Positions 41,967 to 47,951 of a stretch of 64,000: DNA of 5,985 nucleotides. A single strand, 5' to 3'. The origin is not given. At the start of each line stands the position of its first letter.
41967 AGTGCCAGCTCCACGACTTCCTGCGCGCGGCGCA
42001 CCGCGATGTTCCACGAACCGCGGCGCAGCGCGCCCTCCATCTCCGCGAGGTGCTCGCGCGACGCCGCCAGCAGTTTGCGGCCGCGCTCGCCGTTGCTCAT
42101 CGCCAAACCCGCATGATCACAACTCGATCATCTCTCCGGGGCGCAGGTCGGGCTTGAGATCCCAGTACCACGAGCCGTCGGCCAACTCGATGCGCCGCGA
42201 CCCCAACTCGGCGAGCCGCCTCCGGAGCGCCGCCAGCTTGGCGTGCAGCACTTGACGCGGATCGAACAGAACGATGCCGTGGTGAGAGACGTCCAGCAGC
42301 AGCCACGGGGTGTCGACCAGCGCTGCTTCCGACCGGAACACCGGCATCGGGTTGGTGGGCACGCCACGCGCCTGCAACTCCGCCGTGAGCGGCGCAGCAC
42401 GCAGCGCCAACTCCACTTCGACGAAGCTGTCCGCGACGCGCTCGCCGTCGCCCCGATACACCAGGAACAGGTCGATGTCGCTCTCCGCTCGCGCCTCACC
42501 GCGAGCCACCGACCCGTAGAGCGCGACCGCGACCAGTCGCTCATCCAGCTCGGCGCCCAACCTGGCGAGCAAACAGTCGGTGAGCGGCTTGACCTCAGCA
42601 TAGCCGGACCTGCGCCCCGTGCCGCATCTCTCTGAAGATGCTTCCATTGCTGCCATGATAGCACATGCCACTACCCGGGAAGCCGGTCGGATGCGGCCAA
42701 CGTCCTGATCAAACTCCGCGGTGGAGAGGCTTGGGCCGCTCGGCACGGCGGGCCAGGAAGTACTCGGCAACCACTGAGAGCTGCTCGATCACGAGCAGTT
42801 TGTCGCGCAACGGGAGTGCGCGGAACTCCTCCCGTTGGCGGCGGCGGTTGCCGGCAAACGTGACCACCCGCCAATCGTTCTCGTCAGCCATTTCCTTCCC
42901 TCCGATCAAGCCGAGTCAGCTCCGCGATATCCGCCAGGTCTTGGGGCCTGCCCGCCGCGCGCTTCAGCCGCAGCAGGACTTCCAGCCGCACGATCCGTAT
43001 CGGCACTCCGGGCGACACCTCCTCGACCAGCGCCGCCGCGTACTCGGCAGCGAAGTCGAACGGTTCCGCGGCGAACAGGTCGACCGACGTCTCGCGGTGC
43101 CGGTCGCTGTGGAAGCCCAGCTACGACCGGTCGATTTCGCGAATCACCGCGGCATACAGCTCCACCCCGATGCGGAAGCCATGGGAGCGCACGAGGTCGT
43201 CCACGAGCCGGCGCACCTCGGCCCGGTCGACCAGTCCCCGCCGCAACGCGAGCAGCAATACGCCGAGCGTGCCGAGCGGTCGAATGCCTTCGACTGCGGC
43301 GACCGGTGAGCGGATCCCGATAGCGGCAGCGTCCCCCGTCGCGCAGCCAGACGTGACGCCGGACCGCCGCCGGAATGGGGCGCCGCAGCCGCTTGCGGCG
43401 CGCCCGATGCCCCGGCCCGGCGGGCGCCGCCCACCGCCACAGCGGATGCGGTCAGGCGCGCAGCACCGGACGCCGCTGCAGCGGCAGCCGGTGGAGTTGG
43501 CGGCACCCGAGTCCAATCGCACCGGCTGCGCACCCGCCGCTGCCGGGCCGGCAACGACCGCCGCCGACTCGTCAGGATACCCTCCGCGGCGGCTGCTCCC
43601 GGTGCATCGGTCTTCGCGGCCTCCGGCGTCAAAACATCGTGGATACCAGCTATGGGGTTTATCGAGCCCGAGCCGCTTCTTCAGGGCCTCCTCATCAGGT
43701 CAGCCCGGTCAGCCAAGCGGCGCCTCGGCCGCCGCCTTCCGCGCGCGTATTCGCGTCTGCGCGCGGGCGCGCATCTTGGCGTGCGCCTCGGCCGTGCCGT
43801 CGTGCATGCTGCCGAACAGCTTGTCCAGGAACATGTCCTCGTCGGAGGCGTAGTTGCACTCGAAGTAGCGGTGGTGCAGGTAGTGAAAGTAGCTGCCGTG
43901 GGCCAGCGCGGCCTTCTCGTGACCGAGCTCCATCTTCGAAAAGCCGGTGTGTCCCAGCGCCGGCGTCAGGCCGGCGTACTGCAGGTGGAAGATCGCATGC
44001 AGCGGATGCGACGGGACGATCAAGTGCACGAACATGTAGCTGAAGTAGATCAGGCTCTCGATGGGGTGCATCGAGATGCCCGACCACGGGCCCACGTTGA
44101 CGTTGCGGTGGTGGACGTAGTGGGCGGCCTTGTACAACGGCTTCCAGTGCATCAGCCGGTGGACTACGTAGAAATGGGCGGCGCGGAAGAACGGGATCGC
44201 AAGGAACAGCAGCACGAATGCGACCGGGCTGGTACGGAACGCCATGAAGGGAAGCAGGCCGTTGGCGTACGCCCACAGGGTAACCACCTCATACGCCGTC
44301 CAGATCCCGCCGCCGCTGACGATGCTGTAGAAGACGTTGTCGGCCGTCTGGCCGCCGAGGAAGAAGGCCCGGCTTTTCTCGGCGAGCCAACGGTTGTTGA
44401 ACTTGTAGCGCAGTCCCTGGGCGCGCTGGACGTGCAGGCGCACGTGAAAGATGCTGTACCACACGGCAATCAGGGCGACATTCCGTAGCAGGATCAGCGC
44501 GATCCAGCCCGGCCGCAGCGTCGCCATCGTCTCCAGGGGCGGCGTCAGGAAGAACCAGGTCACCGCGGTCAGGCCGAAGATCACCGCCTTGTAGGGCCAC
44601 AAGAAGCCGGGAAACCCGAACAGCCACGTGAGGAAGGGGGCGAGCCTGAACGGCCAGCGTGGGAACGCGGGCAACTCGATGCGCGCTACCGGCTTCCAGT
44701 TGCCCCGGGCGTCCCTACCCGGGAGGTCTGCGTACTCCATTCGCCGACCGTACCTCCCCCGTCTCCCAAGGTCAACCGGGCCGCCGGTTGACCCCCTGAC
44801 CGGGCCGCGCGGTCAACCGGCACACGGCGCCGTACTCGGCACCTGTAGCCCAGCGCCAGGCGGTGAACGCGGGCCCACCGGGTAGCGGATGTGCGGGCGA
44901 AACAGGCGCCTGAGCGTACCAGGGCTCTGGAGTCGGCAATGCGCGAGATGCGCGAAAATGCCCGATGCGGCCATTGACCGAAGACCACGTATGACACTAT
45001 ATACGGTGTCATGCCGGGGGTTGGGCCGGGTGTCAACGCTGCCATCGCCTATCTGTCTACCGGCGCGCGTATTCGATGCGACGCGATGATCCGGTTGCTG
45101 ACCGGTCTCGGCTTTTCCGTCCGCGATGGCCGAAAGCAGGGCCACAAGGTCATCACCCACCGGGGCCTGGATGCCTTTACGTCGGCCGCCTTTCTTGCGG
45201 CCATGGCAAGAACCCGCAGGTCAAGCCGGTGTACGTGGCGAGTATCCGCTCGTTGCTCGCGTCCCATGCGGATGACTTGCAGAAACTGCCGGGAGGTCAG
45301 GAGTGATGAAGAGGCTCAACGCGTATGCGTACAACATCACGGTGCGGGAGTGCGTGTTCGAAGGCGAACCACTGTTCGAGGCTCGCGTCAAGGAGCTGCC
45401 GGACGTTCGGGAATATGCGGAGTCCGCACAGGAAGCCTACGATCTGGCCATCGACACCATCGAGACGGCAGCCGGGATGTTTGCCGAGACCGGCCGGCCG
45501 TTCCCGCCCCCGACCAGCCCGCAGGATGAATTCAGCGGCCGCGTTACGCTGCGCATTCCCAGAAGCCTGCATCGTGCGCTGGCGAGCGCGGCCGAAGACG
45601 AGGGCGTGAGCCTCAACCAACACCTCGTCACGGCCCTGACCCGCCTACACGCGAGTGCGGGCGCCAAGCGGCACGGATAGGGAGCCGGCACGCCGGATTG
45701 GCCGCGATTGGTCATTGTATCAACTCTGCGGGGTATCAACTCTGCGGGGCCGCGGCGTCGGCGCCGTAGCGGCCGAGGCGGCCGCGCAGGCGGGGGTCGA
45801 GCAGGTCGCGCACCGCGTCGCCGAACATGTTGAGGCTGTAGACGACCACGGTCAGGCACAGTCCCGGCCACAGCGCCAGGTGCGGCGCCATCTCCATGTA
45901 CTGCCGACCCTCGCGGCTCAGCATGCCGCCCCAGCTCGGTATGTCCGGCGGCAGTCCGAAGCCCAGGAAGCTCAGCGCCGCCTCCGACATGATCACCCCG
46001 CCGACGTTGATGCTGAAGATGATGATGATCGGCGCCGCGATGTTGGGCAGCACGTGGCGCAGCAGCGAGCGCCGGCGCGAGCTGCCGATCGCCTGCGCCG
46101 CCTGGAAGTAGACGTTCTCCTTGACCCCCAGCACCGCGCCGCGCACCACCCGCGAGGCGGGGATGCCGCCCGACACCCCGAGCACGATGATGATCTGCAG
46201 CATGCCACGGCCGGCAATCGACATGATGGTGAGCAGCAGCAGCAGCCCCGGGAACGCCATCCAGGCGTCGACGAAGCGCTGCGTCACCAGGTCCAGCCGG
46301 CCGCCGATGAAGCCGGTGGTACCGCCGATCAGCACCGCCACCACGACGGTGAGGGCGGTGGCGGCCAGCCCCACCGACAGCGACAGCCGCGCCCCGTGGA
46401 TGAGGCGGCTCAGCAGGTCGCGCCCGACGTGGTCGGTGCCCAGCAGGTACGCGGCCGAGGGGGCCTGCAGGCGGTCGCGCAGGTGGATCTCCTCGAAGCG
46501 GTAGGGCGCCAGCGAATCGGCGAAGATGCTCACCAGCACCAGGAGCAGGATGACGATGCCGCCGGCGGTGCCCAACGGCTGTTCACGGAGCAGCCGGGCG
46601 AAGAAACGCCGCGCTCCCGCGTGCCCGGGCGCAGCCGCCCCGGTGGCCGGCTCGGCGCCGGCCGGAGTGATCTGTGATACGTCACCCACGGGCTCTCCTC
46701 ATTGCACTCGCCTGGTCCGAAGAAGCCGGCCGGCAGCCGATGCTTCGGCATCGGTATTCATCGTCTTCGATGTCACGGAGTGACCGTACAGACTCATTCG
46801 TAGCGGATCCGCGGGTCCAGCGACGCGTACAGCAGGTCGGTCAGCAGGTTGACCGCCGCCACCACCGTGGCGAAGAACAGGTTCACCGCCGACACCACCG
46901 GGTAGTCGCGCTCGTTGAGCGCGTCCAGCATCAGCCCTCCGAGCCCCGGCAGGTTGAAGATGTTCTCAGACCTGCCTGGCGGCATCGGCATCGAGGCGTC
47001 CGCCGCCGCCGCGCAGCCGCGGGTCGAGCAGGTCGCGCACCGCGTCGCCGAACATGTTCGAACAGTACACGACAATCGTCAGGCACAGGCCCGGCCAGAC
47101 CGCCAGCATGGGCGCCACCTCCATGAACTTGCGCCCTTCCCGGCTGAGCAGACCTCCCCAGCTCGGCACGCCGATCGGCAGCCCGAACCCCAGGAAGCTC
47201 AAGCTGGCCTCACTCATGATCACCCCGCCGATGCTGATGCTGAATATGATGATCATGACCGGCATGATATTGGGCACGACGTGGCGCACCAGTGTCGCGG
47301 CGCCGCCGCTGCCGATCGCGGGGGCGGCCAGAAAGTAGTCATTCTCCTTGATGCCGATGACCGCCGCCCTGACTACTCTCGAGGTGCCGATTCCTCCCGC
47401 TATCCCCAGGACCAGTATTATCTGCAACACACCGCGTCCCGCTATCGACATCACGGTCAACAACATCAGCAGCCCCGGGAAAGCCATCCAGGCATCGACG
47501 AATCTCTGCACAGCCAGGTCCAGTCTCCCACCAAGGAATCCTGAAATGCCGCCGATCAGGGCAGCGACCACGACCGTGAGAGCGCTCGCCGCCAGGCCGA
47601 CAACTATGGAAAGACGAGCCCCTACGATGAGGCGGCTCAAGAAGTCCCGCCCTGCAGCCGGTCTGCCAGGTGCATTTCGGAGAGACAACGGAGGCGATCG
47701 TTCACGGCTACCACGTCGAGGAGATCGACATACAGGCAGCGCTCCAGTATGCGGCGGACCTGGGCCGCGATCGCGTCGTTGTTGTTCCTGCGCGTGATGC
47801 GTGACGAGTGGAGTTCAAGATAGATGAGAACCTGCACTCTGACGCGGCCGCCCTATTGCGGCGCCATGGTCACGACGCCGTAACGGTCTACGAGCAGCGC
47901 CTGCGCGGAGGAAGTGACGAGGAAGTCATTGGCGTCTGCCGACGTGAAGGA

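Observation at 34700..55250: A 20-kb toxin-antitoxin graveyard: at least 11 TA loci plus many broken copies, recombined with paralogous dppBC cassettes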

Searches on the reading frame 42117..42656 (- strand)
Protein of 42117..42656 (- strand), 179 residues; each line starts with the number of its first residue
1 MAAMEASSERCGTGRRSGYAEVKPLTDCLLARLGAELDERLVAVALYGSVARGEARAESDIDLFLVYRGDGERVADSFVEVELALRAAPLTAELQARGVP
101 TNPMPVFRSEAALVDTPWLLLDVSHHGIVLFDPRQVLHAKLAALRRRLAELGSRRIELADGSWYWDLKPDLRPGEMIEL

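Call 51: search_protein_families(library=padloc, max_evalue=0.001, proteins=[window:42117-42656:-])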
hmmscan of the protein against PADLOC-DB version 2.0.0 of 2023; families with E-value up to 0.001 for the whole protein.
window:42117-42656:- (179 aa): 9 families
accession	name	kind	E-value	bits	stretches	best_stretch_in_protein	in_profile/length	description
PDLC04903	PDC-S09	-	1.8e-10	39.1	1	22-72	7-57/108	-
PDLC04907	PDC-S09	-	5.5e-09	34.1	1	40-130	26-114/114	-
PDLC04902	PDC-S09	-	5.2e-08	31.1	1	41-81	21-60/97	-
PDLC04904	PDC-S09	-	6.3e-08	30.8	1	42-68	26-52/104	-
PDLC04368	PDC-M05A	-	9.7e-08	30.1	1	35-78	101-145/201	-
PDLC04369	PDC-M05A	-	4.8e-06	24.3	1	27-66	89-128/201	-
PDLC04906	PDC-S09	-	5.2e-06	24.8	1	43-84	26-66/98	-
PDLC04372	PDC-M05A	-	0.0002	19.7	1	37-66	72-101/167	-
PDLC04905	PDC-S09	-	0.00062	18.1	0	44-85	24-66/101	-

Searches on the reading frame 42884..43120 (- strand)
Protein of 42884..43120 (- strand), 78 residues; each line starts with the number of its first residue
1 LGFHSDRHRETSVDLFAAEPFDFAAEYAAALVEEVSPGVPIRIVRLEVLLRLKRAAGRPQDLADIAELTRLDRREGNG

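Call 28: search_protein_families(library=ncbifam, max_evalue=0.01, proteins=[window:42884-43120:-])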
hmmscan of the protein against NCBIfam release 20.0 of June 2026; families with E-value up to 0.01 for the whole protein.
window:42884-43120:- (78 aa): 0 families

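Call 35: search_protein_families(library=pfam, max_evalue=1, proteins=[window:42884-43120:-])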
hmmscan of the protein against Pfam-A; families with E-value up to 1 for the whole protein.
window:42884-43120:- (78 aa): 1 family
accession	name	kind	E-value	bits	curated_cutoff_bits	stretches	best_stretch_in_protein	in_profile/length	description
PF09970.15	DUF2204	-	0.22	11.6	20.3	0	38-71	114-147/181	Nucleotidyl transferase of unknown function (DUF2204)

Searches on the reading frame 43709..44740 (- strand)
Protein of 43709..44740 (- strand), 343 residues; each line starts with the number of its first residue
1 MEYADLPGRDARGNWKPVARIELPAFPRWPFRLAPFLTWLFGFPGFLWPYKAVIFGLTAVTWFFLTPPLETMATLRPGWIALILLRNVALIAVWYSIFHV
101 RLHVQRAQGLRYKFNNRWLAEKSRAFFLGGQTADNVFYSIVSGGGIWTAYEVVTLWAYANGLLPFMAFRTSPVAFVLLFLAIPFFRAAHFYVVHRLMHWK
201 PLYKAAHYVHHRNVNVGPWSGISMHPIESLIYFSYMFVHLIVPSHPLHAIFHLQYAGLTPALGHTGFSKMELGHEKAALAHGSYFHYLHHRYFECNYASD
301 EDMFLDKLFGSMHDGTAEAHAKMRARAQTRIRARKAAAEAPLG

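Call 6: find_encoding_contigs(protein=window:43709-44740:-, flank=10000, max_places=4)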
Protein window:43709-44740:- (343 aa): 1 contig read that carries it; 1 place shown.
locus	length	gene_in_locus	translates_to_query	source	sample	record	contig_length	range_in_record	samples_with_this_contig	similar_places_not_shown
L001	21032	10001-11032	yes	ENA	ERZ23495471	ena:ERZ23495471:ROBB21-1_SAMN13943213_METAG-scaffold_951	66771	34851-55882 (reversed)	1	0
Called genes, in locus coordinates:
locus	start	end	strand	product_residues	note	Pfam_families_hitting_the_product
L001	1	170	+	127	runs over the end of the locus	PF01850:PIN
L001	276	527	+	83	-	PF22513:FitA-like_RHH (weak)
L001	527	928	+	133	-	PF01850:PIN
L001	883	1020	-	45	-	-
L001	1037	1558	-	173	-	PF01909:NTP_transf_2, PF18765:Polbeta (weak)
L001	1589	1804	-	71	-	PF13191:AAA_16 (weak)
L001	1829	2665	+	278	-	PF00528:BPD_transp_1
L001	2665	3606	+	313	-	PF12911:OppC_N, PF00528:BPD_transp_1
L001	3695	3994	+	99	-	PF03683:UPF0175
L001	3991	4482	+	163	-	PF11848:DUF3368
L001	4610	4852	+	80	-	PF02604:PhdYeFM_antitox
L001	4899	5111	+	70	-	PF06769:YoeB_toxin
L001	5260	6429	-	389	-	PF13191:AAA_16, PF13401:AAA_22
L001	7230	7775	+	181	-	PF00528:BPD_transp_1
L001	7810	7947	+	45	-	-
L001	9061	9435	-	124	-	PF05534:HicB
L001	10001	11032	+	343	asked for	PF04116:FA_hydroxylase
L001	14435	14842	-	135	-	PF05534:HicB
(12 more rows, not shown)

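Call 28: search_protein_families(library=ncbifam, max_evalue=0.01, proteins=[window:43709-44740:-])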
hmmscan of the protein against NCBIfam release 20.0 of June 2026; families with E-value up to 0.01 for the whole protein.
window:43709-44740:- (343 aa): 0 families

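Call 52: search_protein_families(library=pfam, max_evalue=0.001, proteins=[window:43709-44740:-])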
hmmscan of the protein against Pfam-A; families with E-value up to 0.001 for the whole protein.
window:43709-44740:- (343 aa): 1 family
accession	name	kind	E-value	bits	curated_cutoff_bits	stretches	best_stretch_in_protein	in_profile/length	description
PF04116.19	FA_hydroxylase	-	2.6e-17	63.9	31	1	181-311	3-132/132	Fatty acid hydroxylase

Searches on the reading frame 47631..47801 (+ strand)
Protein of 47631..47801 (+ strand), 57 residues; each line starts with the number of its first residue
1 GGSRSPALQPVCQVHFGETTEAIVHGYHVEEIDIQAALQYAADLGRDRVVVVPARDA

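Call 35: search_protein_families(library=pfam, max_evalue=1, proteins=[window:47631-47801:+])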
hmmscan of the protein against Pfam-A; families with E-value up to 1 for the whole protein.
seq(57 aa): 2 families
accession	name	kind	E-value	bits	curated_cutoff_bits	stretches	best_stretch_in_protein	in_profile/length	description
PF04255.20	DUF433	-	0.00089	19.5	23.6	1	17-41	31-56/56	Protein of unknown function (DUF433)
PF25375.1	Lin-15B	-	0.051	14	27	1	10-33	53-76/121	Lin-15B-like domain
